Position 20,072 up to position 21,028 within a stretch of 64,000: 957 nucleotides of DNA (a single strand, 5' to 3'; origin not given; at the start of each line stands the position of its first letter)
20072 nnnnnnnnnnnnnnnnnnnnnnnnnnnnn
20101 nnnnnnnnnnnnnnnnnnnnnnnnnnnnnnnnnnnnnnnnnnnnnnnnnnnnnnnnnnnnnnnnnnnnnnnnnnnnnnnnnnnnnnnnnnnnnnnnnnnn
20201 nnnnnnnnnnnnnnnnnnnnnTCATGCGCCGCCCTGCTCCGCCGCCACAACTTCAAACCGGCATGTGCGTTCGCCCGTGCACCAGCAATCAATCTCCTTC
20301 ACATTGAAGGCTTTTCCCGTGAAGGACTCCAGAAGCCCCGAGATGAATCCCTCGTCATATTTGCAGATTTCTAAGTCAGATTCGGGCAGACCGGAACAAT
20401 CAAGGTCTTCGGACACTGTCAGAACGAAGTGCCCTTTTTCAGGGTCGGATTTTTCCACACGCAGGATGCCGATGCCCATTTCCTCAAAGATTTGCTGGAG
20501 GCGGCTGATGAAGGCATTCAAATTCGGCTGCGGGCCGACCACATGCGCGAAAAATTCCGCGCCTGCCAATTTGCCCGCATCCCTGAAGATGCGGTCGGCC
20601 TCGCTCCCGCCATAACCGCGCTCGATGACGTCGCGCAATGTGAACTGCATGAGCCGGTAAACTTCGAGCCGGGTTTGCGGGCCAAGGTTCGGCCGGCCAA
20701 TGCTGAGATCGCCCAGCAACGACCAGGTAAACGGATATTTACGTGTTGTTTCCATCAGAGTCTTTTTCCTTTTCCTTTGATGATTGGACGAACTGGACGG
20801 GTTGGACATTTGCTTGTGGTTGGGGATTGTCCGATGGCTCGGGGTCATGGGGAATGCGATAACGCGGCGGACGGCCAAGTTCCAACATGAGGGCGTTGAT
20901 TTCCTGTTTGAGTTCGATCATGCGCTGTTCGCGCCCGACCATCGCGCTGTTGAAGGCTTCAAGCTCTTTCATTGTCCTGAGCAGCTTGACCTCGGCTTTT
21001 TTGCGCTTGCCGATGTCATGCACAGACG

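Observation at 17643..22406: Three-gene split signalling module: membrane PAS sensor, V4R protein, soluble hybrid histidine kinase with Hpt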

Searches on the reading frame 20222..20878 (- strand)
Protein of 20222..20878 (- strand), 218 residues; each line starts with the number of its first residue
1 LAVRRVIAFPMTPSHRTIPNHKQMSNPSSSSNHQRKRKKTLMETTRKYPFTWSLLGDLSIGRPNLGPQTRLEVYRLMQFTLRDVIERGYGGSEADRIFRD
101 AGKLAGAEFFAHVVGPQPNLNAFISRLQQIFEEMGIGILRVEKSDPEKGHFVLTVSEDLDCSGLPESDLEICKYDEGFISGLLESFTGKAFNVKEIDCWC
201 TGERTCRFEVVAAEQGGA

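Call 3: search_protein_families(library=pfam, proteins=[window:20222-20878:-], max_evalue=0.01)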
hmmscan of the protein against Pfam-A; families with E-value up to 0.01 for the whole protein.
window:20222-20878:- (218 aa): 1 family
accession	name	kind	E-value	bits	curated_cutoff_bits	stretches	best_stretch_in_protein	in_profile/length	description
PF02830.23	V4R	-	1.5e-13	51.1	31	1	152-211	2-61/62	V4R domain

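Call 5: find_homologous_proteins(query=window:20225-20755:-, max_evalue=0.001)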
Query window:20225-20755:- (177 aa): 5964 proteins with E <= 0.001 among 6005 candidates; the best 120 are listed.
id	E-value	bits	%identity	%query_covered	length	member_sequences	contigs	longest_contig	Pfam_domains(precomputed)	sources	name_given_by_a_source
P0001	8.4e-116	402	100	100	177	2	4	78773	PF02830.24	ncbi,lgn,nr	ncbi:MAG: 4-vinyl reductase [Candidatus Sumerlaeota bacterium]|nr:4-vinyl reductase [Candidatus Sume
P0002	3.6e-91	322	80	97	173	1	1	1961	PF02830.24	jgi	-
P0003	8.8e-79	281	70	95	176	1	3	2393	PF02830.24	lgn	-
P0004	1.8e-77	277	70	93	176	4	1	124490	PF02830.24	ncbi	-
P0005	1.9e-77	277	69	96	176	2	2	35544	PF02830.24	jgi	jgi:uncharacterized protein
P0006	6.2e-77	275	67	97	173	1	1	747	PF02830.24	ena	-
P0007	1.8e-76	274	67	96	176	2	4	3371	PF02830.24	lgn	-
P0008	2.7e-76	273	68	95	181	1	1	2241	PF02830.24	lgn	-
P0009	3.0e-76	273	66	96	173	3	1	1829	PF02830.24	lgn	-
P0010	3.6e-76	273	67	97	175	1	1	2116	PF02830.24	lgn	-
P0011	5.9e-76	272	67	98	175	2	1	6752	PF02830.24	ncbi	-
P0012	1.1e-75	271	69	95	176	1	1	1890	PF02830.24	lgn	-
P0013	1.3e-75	271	66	96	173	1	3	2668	PF02830.24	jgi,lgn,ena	-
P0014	2.0e-75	270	67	97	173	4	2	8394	PF02830.24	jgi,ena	-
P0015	2.6e-75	270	66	96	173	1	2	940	PF02830.24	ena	-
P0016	2.8e-75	270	70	93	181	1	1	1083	PF02830.24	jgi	-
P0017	3.0e-75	270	67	94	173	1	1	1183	PF02830.24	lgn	-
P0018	4.0e-75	269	66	97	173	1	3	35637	PF02830.24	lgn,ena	-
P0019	4.0e-75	269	70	93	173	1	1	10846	PF02830.24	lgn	-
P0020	5.4e-75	269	66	96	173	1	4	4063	PF02830.24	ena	-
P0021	8.8e-75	268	66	98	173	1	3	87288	PF02830.24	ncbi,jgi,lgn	-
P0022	1.1e-74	268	69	92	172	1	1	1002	PF02830.24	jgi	-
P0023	1.1e-74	268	68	97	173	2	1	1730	PF02830.24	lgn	-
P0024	1.2e-74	268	70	94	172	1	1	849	PF02830.24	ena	-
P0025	1.5e-74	268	70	93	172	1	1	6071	PF02830.24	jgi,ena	-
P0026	1.7e-74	267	66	98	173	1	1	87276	PF02830.24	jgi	-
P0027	1.7e-74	267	68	95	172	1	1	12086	PF02830.24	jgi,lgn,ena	-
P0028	2.1e-74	267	66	97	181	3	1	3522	PF02830.24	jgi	-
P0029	2.2e-74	267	66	98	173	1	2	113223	PF02830.24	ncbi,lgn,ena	ncbi:MAG: 4-vinyl reductase [Desulfomonilaceae bacterium]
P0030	2.4e-74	267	68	95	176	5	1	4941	PF02830.24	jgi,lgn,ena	-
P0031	2.8e-74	267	66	97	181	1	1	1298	PF02830.24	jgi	-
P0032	3.1e-74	267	69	92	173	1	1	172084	PF02830.24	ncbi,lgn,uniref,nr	ncbi:V4R domain-containing protein [Desulfovibrio inopinatus]|uniref:V4R domain-containing protein n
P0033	3.7e-74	266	66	96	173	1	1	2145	PF02830.24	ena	-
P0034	3.8e-74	266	66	97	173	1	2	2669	PF02830.24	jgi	jgi:uncharacterized protein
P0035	4.3e-74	266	67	94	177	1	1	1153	PF02830.24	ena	-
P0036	4.7e-74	266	67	95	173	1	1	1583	PF02830.24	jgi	jgi:predicted hydrocarbon binding protein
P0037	4.7e-74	266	67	97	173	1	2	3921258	PF02830.24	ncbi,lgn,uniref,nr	ncbi:V4R domain-containing protein [Geobacter sp. AOG2]|uniref:V4R domain-containing protein n=1 Tax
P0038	5.6e-74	266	67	97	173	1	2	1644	PF02830.24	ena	-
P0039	6.7e-74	265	66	96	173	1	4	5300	PF02830.24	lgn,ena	-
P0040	6.8e-74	265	67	98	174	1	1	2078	PF02830.24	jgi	jgi:uncharacterized protein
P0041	7.6e-74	265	69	93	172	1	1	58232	PF02830.24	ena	-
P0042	9.7e-74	265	68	93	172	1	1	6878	PF02830.24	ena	-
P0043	9.9e-74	265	65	97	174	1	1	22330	PF02830.24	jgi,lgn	-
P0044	1.2e-73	265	68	94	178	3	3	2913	PF02830.24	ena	-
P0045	1.3e-73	265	65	98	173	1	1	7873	PF02830.24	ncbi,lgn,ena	-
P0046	1.3e-73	264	64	98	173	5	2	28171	PF02830.24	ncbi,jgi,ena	ncbi:MAG: V4R domain-containing protein [Pedobacter sp.]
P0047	1.4e-73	264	67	95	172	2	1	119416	PF02830.24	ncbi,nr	ncbi:MAG: 4-vinyl reductase [Desulfuromonadales bacterium]|nr:4-vinyl reductase [Desulfuromonadales 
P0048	1.4e-73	264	65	97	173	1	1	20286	PF02830.24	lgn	-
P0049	1.5e-73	264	68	95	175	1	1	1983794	PF02830.24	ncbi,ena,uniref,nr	ncbi:V4R domain-containing protein [uncultured Methanoregula sp.]|uniref:V4R domain-containing prote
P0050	1.6e-73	264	66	96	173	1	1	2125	PF02830.24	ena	-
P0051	1.6e-73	264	68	94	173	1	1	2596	PF02830.24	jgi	jgi:hypothetical protein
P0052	1.9e-73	264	67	96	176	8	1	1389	PF02830.24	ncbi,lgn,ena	-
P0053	2.2e-73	264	68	94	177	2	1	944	PF02830.24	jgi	jgi:uncharacterized protein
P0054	2.2e-73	264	65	97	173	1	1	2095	PF02830.24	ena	-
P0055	2.2e-73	264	68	93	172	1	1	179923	PF02830.24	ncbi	ncbi:MAG: V4R domain-containing protein [Thermodesulfobacteriota bacterium]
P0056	2.5e-73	264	67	92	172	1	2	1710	PF02830.24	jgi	jgi:hypothetical protein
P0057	2.5e-73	264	66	97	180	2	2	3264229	PF02830.24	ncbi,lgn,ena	-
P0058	2.6e-73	264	66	94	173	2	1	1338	PF02830.24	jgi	jgi:predicted hydrocarbon binding protein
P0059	2.7e-73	263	67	97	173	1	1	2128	PF02830.24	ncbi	-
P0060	2.7e-73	263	67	93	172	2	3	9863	PF02830.24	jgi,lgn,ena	jgi:hypothetical protein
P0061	2.8e-73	263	67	97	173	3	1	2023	PF02830.24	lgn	-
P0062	2.8e-73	263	67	97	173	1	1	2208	PF02830.24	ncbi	-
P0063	2.9e-73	263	67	94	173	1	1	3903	PF02830.24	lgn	-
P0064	3.1e-73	263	67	95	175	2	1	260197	PF02830.24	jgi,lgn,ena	-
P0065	3.1e-73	263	68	94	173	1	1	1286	PF02830.24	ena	-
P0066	3.1e-73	263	67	92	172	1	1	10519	PF02830.24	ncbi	ncbi:MAG: V4R domain-containing protein [Pseudomonadota bacterium]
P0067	3.5e-73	263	65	98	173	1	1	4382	PF02830.24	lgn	-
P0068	3.6e-73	263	66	98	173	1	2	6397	PF02830.24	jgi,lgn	jgi:hypothetical protein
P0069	3.9e-73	263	63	97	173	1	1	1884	PF02830.24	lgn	-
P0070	4.0e-73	263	68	94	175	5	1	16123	PF02830.24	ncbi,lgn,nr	ncbi:MAG: V4R domain-containing protein [Methanoregula sp.]|nr:V4R domain-containing protein [Methan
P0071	4.1e-73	263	66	97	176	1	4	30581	PF02830.24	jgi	jgi:predicted hydrocarbon binding protein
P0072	4.3e-73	263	65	98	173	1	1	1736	PF02830.24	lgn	-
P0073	4.3e-73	263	68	97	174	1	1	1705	PF02830.24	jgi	jgi:predicted hydrocarbon binding protein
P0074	4.6e-73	263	67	97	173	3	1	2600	PF02830.24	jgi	jgi:predicted hydrocarbon binding protein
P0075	4.7e-73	263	64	96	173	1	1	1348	PF02830.24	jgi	jgi:predicted hydrocarbon binding protein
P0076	5.0e-73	263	66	95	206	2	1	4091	PF02830.24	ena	-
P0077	5.8e-73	262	68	94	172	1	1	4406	PF02830.24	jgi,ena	-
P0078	6.0e-73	262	67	92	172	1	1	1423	PF02830.24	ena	-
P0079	6.0e-73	262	65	94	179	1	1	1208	PF02830.24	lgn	-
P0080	6.1e-73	262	64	98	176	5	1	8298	PF02830.24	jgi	-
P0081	9.4e-73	262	64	98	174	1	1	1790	PF02830.24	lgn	-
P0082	1.0e-72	262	65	97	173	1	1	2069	PF02830.24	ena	-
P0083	1.0e-72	262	66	94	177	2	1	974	PF02830.24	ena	-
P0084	1.1e-72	262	66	94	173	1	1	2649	PF02830.24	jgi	jgi:uncharacterized protein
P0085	1.1e-72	261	67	94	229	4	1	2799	PF02830.24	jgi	-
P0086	1.3e-72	261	66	95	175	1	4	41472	PF02830.24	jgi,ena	-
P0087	1.3e-72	261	63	97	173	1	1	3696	PF02830.24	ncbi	-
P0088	1.4e-72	261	65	95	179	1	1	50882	PF02830.24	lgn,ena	-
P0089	1.4e-72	261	66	94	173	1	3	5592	PF02830.24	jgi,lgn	jgi:hypothetical protein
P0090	1.5e-72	261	66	94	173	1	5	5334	PF02830.24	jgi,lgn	jgi:hypothetical protein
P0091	1.5e-72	261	67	95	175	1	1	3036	PF02830.24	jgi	-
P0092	1.5e-72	261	67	95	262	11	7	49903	PF02830.24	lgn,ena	-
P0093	1.6e-72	261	70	93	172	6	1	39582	PF02830.24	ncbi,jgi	jgi:predicted hydrocarbon binding protein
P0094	1.7e-72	261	67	93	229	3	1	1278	PF02830.24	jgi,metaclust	metaclust:\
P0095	1.7e-72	261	66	95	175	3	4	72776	PF02830.24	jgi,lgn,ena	jgi:predicted hydrocarbon binding protein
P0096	1.7e-72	261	65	98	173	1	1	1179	PF02830.24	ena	-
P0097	1.8e-72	261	66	92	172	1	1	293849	PF02830.24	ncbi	ncbi:MAG: 4-vinyl reductase [Thermodesulfobacteriota bacterium]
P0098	1.8e-72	261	65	98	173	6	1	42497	PF02830.24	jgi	jgi:uncharacterized protein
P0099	1.8e-72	261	67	94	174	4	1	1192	PF02830.24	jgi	jgi:uncharacterized protein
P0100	1.9e-72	261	66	96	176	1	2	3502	PF02830.24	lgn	-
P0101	1.9e-72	261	64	98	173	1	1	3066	PF02830.24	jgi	jgi:predicted hydrocarbon binding protein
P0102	1.9e-72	261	68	92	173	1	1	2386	PF02830.24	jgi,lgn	-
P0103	1.9e-72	261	64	98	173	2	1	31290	PF02830.24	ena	-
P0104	1.9e-72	261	63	97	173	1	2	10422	PF02830.24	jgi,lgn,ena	-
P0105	2.0e-72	261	67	95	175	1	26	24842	PF02830.24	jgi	-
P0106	2.1e-72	261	67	95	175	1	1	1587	PF02830.24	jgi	-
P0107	2.2e-72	261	68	93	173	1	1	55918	PF02830.24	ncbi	ncbi:MAG: V4R domain-containing protein [Thermodesulfobacteriota bacterium]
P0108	2.2e-72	260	67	94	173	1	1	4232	PF02830.24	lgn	-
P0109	2.2e-72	260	65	97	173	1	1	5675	PF02830.24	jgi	-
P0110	2.3e-72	260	67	97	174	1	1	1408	PF02830.24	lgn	-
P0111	2.6e-72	260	67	94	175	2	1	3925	PF02830.24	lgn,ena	-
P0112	2.7e-72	260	66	94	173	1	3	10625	PF02830.24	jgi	jgi:uncharacterized protein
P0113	2.7e-72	260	64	98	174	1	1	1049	PF02830.24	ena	-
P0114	2.8e-72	260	67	94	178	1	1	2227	PF02830.24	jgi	jgi:hypothetical protein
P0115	2.9e-72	260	67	93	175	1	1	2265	PF02830.24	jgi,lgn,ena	-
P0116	3.0e-72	260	66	96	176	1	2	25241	PF02830.24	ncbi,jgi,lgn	-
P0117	3.0e-72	260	66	94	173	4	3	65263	PF02830.24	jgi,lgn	jgi:hypothetical protein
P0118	3.1e-72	260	64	97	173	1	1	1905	PF02830.24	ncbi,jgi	-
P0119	3.1e-72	260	67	93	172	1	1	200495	PF02830.24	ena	-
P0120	3.1e-72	260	67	95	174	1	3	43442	PF02830.24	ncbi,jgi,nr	ncbi:MAG: 4-vinyl reductase [Desulfobulbaceae bacterium]|jgi:hypothetical protein|nr:4-vinyl reducta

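Call 9: find_encoding_contigs(protein=P0001, flank=10000, max_places=4)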
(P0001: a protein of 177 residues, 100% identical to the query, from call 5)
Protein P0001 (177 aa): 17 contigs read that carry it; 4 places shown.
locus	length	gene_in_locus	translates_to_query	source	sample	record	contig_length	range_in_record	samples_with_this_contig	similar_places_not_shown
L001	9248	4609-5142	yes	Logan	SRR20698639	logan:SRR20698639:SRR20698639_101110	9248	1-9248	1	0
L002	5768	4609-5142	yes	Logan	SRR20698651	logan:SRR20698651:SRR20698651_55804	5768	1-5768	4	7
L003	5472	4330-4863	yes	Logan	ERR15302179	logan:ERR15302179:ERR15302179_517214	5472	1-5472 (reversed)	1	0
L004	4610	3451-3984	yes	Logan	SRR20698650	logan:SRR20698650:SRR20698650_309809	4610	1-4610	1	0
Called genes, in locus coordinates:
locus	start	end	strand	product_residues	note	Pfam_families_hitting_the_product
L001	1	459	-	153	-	?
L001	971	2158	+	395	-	-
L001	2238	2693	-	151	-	PF22811:Zn_ribbon_NrdR, PF03477:ATP-cone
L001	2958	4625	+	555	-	PF16927:HisKA_7TM, PF00989:PAS, PF08448:PAS_4 (weak), PF13188:PAS_8, PF13426:PAS_9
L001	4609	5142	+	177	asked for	PF02830:V4R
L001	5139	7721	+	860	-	PF00512:HisKA, PF02518:HATPase_c, PF00072:Response_reg, PF01627:Hpt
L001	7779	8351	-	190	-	PF07963:N_methyl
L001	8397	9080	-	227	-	PF09339:HTH_IclR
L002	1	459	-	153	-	?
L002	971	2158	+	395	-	-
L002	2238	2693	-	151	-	PF22811:Zn_ribbon_NrdR, PF03477:ATP-cone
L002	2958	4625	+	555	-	PF16927:HisKA_7TM, PF00989:PAS, PF08448:PAS_4 (weak), PF13188:PAS_8, PF13426:PAS_9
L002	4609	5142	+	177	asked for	PF02830:V4R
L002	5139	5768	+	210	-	?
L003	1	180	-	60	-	?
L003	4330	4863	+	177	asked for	PF02830:V4R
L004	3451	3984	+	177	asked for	PF02830:V4R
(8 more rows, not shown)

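Call 10: find_encoding_contigs(protein=P0037, flank=8000, max_places=2)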
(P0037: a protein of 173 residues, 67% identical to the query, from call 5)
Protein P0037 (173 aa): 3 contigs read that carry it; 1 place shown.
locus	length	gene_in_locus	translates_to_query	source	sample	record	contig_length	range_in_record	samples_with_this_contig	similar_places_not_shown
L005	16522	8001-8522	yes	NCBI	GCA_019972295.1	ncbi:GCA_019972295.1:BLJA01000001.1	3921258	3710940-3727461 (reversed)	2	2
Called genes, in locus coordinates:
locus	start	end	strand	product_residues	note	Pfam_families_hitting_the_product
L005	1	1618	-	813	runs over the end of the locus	PF08448:PAS_4 (weak), PF13426:PAS_9, PF08447:PAS_3 (faint), PF00989:PAS (weak), PF13188:PAS_8, PF13426:PAS_9, PF02518:HATPase_c, PF00072:Response_reg, +1 more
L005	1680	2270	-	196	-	PF07796:DUF1638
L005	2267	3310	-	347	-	PF01208:URO-D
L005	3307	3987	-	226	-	PF02607:B12-binding_2 (weak), PF02310:B12-binding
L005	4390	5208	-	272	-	PF13677:MotB_plug, PF00691:OmpA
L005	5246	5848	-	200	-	PF00440:TetR_N, PF16925:TetR_C_13, PF21993:TetR_C_13_2 (weak)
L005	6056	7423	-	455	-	PF13435:Cytochrome_C554 (faint), PF14522:Cytochrome_C7 (faint), PF09699:Paired_CXXCH_1 (faint), PF14537:Cytochrom_c3_2 (weak), PF13447:Multi-haem_cyto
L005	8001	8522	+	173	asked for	PF02830:V4R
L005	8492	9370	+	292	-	PF00990:GGDEF, PF17853:GGDEF_2 (faint)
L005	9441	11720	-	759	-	PF08447:PAS_3, PF00989:PAS (weak), PF08448:PAS_4, PF00989:PAS, PF08448:PAS_4, PF13426:PAS_9, PF02518:HATPase_c, PF00072:Response_reg, +1 more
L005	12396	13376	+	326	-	PF14321:DUF4382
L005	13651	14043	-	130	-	-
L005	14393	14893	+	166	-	PF16694:Cytochrome_P460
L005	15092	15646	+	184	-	PF04264:YceI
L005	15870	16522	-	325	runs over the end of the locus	PF01381:HTH_3 (weak)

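Call 11: find_encoding_contigs(protein=P0049, flank=8000, max_places=2)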
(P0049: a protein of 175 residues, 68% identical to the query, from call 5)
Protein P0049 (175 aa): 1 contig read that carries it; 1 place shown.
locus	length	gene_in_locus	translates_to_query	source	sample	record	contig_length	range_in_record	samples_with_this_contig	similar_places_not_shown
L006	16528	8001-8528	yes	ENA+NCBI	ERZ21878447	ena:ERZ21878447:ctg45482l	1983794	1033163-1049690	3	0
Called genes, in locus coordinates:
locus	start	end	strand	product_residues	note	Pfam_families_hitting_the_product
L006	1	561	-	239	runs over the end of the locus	-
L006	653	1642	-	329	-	-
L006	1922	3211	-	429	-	PF00582:Usp, PF00583:Acetyltransf_1 (weak)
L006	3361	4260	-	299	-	-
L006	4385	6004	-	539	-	PF01935:DUF87, PF05872:HerA_C (faint)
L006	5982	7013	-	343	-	PF09376:NurA (faint)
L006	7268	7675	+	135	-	PF01814:Hemerythrin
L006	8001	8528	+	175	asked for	PF02830:V4R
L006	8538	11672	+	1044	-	PF00989:PAS, PF13426:PAS_9, PF08448:PAS_4, PF00989:PAS, PF08448:PAS_4, PF13426:PAS_9, PF00989:PAS, PF08447:PAS_3, +6 more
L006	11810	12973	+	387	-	PF00465:Fe-ADH, PF13685:Fe-ADH_2, PF25137:ADH_Fe_C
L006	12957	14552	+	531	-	PF00989:PAS (weak), PF13188:PAS_8 (weak), PF08448:PAS_4 (weak), PF00989:PAS, PF08448:PAS_4, PF13188:PAS_8 (weak), PF13426:PAS_9, PF02518:HATPase_c, +2 more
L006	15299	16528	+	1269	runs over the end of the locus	PF00989:PAS, PF13426:PAS_9, PF00989:PAS, PF08448:PAS_4, PF13426:PAS_9, PF08448:PAS_4, PF00989:PAS, PF13426:PAS_9, +12 more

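Call 13: find_related_loci(query=A1, collection=genome_contigs, flank=6000)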
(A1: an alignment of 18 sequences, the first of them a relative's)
Query A1 (177 aa) in genome_contigs; peptide patterns used: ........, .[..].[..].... (x = any residue, [..] = any of these).
600 stretches matched a pattern (row limit reached: there are more); 592 encode a relative of the query (tblastn E <= 1e-3); the best 80 are kept; 80 distinct loci.
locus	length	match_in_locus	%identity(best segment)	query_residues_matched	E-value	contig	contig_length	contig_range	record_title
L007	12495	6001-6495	70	5-169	2e-80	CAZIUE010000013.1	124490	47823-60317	MAG TPA_asm: uncultured Pelobacter sp. isolate binchicken_co22_46 genome assembly, contig: NODE_136_length_124490_cov_68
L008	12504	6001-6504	68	5-172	2e-79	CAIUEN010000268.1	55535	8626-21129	MAG: uncultured Verrucomicrobiales bacterium isolate Ki1-2-7m_bin-060 genome assembly, contig: bin-060:268/535, whole ge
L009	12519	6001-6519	66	1-173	5e-79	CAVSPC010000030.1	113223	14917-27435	MAG: uncultured delta proteobacterium isolate MFD01299.bin.3.165 genome assembly, contig: contig_6958, whole genome shot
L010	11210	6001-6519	64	1-173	3e-79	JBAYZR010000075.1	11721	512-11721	MAG: Pedobacter sp. isolate SO_2017_CLC_61 scaffold_8936_c1_PH3_2017, whole genome shotgun sequence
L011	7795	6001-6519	65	1-173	1e-78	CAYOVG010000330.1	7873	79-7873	MAG TPA_asm: uncultured Syntrophobacteraceae bacterium isolate binchicken_co168_41 genome assembly, contig: NODE_14618_l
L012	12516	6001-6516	66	1-172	5e-78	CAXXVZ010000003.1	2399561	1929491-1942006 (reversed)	MAG: Treponemataceae bacterium isolate 08f406a1-65ce-4a28-8a1b-b7e70c6c0ca5 genome assembly, contig: contig_3, whole gen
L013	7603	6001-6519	66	1-173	2e-78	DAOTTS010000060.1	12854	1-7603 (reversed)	MAG TPA_asm: Anaerolineae bacterium isolate F14_17 k111_2454253, whole genome shotgun sequence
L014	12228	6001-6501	67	1-167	7e-78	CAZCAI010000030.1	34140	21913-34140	MAG TPA_asm: uncultured Anaerolineales bacterium isolate SRP332253_co1_146 genome assembly, contig: NODE_1714_length_341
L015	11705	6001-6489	67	5-167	1e-77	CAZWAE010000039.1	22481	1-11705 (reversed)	MAG TPA_asm: uncultured Desulfobacteraceae bacterium isolate SRP077602_co5_548 genome assembly, contig: NODE_11346_lengt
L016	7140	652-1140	67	5-167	4e-77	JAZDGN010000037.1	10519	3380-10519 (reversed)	MAG: Pseudomonadota bacterium isolate MEGAHIT-group-0.269 k141_229548, whole genome shotgun sequence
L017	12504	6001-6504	67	2-169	4e-77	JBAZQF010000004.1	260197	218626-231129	MAG: Methanoregula sp. isolate SO_2017_SWC_47 scaffold_58_c1_LP-4_2017, whole genome shotgun sequence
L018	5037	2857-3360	68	1-168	4e-77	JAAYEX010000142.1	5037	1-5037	MAG: Clostridiaceae bacterium isolate AS07pgkLD_225 98278_AS07, whole genome shotgun sequence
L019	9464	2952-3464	63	3-173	5e-77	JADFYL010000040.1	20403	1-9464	MAG: Nitrospirae bacterium isolate nDJH8bin13 nDJH8_bin13_NODE_805_length_20403_cov_68.313888, whole genome shotgun sequ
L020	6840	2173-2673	67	1-167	8e-77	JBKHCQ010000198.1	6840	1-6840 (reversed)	MAG: Anaerolineales bacterium isolate D1M03_10 NODE_6422_length_6840_cov_12.170376, whole genome shotgun sequence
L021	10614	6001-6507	67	5-173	1e-76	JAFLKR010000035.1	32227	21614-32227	MAG: Desulfobulbaceae bacterium isolate LaCa_MAG_10 c_000000002232, whole genome shotgun sequence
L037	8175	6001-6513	65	1-171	8e-76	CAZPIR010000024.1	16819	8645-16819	MAG TPA_asm: uncultured Anaerolineaceae bacterium isolate SRP272421_co4_372 genome assembly, contig: NODE_8850_length_16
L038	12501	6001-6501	67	1-167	3e-75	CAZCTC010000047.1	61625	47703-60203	MAG TPA_asm: uncultured Anaerolineales bacterium isolate binchicken_co20_433 genome assembly, contig: NODE_1193_length_6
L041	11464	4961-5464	65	5-172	3e-75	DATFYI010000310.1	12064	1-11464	MAG TPA_asm: Anaerolineaceae bacterium isolate SMAG_U9539 k141_1466298, whole genome shotgun sequence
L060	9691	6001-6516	65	2-171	4e-74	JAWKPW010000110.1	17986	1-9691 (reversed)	MAG: Desulfobacterales bacterium isolate AC2.63 AC2.63.fa-110, whole genome shotgun sequence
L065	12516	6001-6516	63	1-172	5e-74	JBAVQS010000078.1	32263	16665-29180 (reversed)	MAG: Anaerolineae bacterium isolate MFD03971_ilm_asm_bin21 k127_392896, whole genome shotgun sequence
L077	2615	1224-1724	65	1-167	1e-74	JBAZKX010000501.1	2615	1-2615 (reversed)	MAG: Desulfobaccales bacterium isolate SO_2017_LW4_154 scaffold_10865_c2_LW137-91_2017, whole genome shotgun sequence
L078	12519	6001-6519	61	1-173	1e-73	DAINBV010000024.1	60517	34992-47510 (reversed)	MAG TPA_asm: Geobacteraceae bacterium isolate CTOTU26084 NODE_118_length_60517_cov_6.719295, whole genome shotgun sequen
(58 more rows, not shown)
